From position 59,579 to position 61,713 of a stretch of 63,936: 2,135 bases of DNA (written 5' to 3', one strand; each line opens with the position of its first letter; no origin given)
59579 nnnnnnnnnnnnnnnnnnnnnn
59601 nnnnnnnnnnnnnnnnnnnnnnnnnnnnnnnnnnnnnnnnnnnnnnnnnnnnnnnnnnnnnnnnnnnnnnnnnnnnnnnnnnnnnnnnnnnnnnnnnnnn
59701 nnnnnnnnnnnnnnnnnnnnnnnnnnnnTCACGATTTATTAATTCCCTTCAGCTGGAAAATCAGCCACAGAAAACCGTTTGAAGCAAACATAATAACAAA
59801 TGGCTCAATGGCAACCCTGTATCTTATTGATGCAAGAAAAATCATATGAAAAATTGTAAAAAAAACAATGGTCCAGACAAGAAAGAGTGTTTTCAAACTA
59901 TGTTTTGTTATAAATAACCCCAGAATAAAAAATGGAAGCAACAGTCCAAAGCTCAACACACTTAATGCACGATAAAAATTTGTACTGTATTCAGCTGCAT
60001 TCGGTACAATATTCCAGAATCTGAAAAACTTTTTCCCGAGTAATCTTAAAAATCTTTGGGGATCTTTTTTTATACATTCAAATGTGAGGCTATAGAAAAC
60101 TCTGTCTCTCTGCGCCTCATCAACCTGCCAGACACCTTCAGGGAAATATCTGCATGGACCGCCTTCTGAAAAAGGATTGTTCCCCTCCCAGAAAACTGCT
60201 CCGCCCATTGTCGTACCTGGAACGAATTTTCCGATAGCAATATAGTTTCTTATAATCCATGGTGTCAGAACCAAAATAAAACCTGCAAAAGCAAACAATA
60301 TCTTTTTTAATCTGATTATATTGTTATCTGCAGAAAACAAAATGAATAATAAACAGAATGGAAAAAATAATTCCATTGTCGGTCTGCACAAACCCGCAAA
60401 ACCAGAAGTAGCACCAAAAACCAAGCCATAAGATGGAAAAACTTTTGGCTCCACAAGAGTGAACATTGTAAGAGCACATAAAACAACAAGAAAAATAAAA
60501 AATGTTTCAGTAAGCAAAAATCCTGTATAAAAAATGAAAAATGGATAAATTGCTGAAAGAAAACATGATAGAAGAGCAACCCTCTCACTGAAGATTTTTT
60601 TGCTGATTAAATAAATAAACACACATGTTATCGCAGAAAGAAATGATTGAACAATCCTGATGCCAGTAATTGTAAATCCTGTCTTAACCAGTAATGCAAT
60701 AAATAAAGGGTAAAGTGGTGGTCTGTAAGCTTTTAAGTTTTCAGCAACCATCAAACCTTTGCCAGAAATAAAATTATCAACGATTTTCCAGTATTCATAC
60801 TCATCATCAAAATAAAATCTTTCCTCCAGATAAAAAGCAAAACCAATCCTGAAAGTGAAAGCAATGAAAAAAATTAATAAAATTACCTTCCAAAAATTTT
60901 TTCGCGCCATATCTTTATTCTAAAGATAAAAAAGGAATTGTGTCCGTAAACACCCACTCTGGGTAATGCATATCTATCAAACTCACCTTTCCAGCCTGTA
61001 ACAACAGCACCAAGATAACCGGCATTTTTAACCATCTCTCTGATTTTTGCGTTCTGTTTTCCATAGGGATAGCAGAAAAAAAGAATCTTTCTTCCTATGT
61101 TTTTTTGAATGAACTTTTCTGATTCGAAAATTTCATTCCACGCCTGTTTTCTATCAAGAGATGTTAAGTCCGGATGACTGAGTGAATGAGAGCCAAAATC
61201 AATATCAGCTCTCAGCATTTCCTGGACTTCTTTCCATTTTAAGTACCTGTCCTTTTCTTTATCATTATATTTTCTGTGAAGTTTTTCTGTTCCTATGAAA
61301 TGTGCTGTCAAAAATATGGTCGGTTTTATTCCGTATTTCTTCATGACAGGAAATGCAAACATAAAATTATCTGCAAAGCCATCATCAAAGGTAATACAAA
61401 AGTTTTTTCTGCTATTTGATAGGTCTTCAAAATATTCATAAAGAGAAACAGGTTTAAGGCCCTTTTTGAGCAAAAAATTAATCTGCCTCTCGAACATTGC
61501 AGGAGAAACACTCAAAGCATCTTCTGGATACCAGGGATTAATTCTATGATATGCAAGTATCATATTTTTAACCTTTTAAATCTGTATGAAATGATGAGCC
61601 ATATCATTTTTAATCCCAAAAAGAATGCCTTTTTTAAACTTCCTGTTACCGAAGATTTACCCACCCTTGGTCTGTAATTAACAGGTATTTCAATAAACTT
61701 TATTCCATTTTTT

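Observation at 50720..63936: A >13 kb single-strand operon combining three GT-C transferases with four polyprenyl-phosphate-sugar-synthase-like GT2s: a multi-branch periplasmic glycosylation system unlike standard O-antigen/capsule loci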

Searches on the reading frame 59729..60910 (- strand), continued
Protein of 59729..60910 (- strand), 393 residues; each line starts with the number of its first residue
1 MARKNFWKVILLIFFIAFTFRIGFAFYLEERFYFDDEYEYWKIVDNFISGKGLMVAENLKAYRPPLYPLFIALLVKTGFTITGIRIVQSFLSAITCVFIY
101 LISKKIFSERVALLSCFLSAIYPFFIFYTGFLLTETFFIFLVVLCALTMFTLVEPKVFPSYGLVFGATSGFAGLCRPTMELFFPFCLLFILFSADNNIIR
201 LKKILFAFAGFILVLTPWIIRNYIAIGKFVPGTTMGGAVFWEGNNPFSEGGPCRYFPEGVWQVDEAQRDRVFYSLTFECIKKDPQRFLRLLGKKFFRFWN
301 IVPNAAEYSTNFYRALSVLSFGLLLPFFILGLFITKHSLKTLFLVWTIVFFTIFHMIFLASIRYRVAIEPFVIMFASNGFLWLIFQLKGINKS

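Call 79: find_encoding_contigs(protein=P0054, flank=8000, max_places=2)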
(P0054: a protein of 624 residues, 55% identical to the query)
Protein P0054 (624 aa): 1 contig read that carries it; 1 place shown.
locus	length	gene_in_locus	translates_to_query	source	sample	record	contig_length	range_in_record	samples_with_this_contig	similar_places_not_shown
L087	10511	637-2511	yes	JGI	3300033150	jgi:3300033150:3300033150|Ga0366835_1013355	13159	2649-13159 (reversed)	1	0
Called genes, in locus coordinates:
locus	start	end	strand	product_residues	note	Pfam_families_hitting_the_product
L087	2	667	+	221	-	?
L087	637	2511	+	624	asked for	PF13231:PMT_2, PF00535:Glycos_transf_2, PF10111:Glyco_tranf_2_2 (weak), PF13641:Glyco_tranf_2_3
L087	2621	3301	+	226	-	PF02353:CMAS (weak), PF05219:DREV (weak), PF13489:Methyltransf_23, PF07021:MetW (weak), PF13847:Methyltransf_31, PF08241:Methyltransf_11, PF08242:Methyltransf_12, PF13649:Methyltransf_25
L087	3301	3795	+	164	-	-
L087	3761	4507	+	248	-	PF00535:Glycos_transf_2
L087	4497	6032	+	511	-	-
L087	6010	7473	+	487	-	PF02366:PMT (weak), PF13231:PMT_2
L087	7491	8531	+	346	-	PF01073:3Beta_HSD, PF01370:Epimerase, PF02719:Polysacc_synt_2, PF04321:RmlD_sub_bind, PF05368:NmrA (faint), PF07993:NAD_binding_4, PF16363:GDP_Man_Dehyd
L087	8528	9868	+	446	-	PF02826:2-Hacid_dh_C (faint), PF03721:UDPG_MGDP_dh_N, PF03807:F420_oxidored (faint), PF00984:UDPG_MGDP_dh, PF03720:UDPG_MGDP_dh_C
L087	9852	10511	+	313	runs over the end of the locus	PF01073:3Beta_HSD, PF01370:Epimerase, PF02719:Polysacc_synt_2 (faint), PF16363:GDP_Man_Dehyd, PF07993:NAD_binding_4 (weak)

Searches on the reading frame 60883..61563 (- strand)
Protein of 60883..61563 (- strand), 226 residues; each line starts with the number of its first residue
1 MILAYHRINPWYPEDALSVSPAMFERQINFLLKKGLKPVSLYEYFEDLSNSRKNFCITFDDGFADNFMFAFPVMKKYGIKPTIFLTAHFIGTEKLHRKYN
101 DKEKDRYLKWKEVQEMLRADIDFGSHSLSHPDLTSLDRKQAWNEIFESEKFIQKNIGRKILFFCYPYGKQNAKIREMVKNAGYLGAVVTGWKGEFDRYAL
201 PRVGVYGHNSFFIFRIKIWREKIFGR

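Call 5: search_protein_families(library=pfam, proteins=[window:60883-61563:-], max_evalue=0.001)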
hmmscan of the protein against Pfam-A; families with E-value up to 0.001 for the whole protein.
window:60883-61563:- (226 aa): 1 family
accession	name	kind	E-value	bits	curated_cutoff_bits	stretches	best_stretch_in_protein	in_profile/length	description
PF01522.26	Polysacc_deac_1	-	9.3e-28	97.1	23.1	1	51-183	5-121/124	Polysaccharide deacetylase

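Call 7: search_protein_families(library=ncbifam, proteins=[window:60883-61563:-], max_evalue=0.00001)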
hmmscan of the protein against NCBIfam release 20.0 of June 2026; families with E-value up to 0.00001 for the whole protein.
window:60883-61563:- (226 aa): 10 families
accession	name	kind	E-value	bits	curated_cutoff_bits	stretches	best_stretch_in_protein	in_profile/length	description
TIGR03938.2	deacetyl_PgaB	equivalog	2.4e-17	62.5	321.9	1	2-128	5-143/621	poly-beta-1,6-N-acetyl-D-glucosamine N-deacetylase PgaB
TIGR03933.1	PIA_icaB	equivalog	7.2e-13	48.6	248.35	1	17-206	33-230/245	intercellular adhesin biosynthesis polysaccharide N-deacetylase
TIGR02764.1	spore_ybaN_pdaB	equivalog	5.3e-11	42.7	237.4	1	50-183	3-121/191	polysaccharide deacetylase family sporulation protein PdaB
NF011177.0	PRK14582.1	equivalog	8.5e-10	37.5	923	1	2-128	51-186/671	poly-beta-1,6-N-acetyl-D-glucosamine N-deacetylase PgaB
TIGR02884.1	spore_pdaA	equivalog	7e-08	32.4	298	1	50-184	34-154/224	delta-lactam-biosynthetic de-N-acetylase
NF011176.0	PRK14581.1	equivalog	2.4e-07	29.3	1091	0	2-129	51-187/673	poly-beta-1,6-N-acetyl-D-glucosamine N-deacetylase PgaB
NF045820.1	PgAcgDacpgdA_Strep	equivalog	3.2e-07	29.5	800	1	27-177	246-377/463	peptidoglycan-N-acetylglucosamine deacetylase PgdA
NF045821.1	PgAcgDacpgdA1_Bac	equivalog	4e-07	29.2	400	1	52-173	87-193/282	peptidoglycan-N-acetylglucosamine deacetylase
TIGR02873.1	spore_ylxY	hypoth_equivalog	9.2e-07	28.4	391.5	1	72-178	105-195/268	probable sporulation protein, polysaccharide deacetylase family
TIGR04243.1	nodulat_NodB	equivalog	6.1e-06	25.9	240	0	120-183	54-118/197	chitooligosaccharide deacetylase NodB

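Call 22: search_solved_structures(query=window:60883-61563:-, max_evalue=0.00001)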
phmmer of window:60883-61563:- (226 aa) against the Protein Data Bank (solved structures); distinct sequences matched with E-value up to 0.00001: 11.
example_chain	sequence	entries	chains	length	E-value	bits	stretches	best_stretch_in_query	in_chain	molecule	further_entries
6dq3_A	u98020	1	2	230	4e-15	59.3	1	2-188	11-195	Polysaccharide deacetylase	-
4v33_A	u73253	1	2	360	6.6e-12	48.8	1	2-180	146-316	POLYSACCHARIDE DEACETYLASE-LIKE PROTEIN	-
4hd5_A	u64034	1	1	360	2.8e-10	43.4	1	2-180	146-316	Polysaccharide deacetylase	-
4wcj_A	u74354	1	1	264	6.9e-08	35.6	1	2-183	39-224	Polysaccharide deacetylase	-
7ax7_A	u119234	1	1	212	1.2e-07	34.8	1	52-173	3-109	Endo-1,4-beta-xylanase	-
6go1_A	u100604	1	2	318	1.5e-07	34.5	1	2-180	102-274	Polysaccharide deacetylase-like protein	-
2j13_A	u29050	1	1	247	9.3e-07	31.9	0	51-186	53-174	POLYSACCHARIDE DEACETYLASE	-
1ny1_A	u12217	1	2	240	1.2e-06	31.6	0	40-184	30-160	Probable polysaccharide deacetylase pdaA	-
1w1a_1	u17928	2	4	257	1.4e-06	31.3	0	40-184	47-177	PROBABLE POLYSACCHARIDE DEACETYLASE PDAA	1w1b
1w17_A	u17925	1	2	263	1.5e-06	31.2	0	40-184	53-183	PROBABLE POLYSACCHARIDE DEACETYLASE PDAA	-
4u10_A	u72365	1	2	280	7.3e-06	29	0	23-127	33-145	Poly-beta-1,6-N-acetyl-D-glucosamine N-deacetylase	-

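Call 62: find_homologous_proteins(query=window:60883-61563:-, max_evalue=1e-15)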
Query window:60883-61563:- (226 aa): 80 proteins with E <= 1e-15 among 218 candidates.
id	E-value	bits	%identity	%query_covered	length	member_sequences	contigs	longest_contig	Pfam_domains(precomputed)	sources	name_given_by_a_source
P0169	3.0e-153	526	100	100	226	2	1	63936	PF01522.27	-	-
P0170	1.5e-122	426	77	100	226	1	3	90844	PF01522.27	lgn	-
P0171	3.8e-121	421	78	100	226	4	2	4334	PF01522.27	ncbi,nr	ncbi:MAG: polysaccharide deacetylase family protein [Candidatus Omnitrophica bacterium]|nr:polysacch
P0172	8.1e-120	417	77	100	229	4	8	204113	PF01522.27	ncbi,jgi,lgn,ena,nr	ncbi:MAG TPA: polysaccharide deacetylase family protein [bacterium]|nr:polysaccharide deacetylase fa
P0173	6.7e-119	414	74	100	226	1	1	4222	PF01522.27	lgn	-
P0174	2.7e-113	395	73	100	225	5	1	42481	PF01522.27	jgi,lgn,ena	-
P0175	3.7e-113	395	73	100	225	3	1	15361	PF01522.27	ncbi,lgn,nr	ncbi:MAG: polysaccharide deacetylase family protein [Candidatus Omnitrophica bacterium]|nr:polysacch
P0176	7.5e-110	384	72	97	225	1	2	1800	PF01522.27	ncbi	-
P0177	4.2e-109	382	72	99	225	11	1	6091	PF01522.27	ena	-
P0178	7.8e-109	381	72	100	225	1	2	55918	PF01522.27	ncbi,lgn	-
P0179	1.3e-102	360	69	100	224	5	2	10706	PF01522.27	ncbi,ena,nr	ncbi:MAG TPA: polysaccharide deacetylase family protein [bacterium]|nr:polysaccharide deacetylase fa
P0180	1.0e-86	308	59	97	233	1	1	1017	PF03065.21,PF01522.27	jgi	-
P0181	2.2e-85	304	59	100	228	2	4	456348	PF01522.27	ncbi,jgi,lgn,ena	ncbi:MAG: polysaccharide deacetylase family protein [Candidatus Ratteibacteria bacterium]|jgi:peptid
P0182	1.0e-82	295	57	97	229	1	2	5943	PF01522.27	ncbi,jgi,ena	-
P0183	5.6e-81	290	56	99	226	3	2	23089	PF10096.15,PF03065.21,PF01522.27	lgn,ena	-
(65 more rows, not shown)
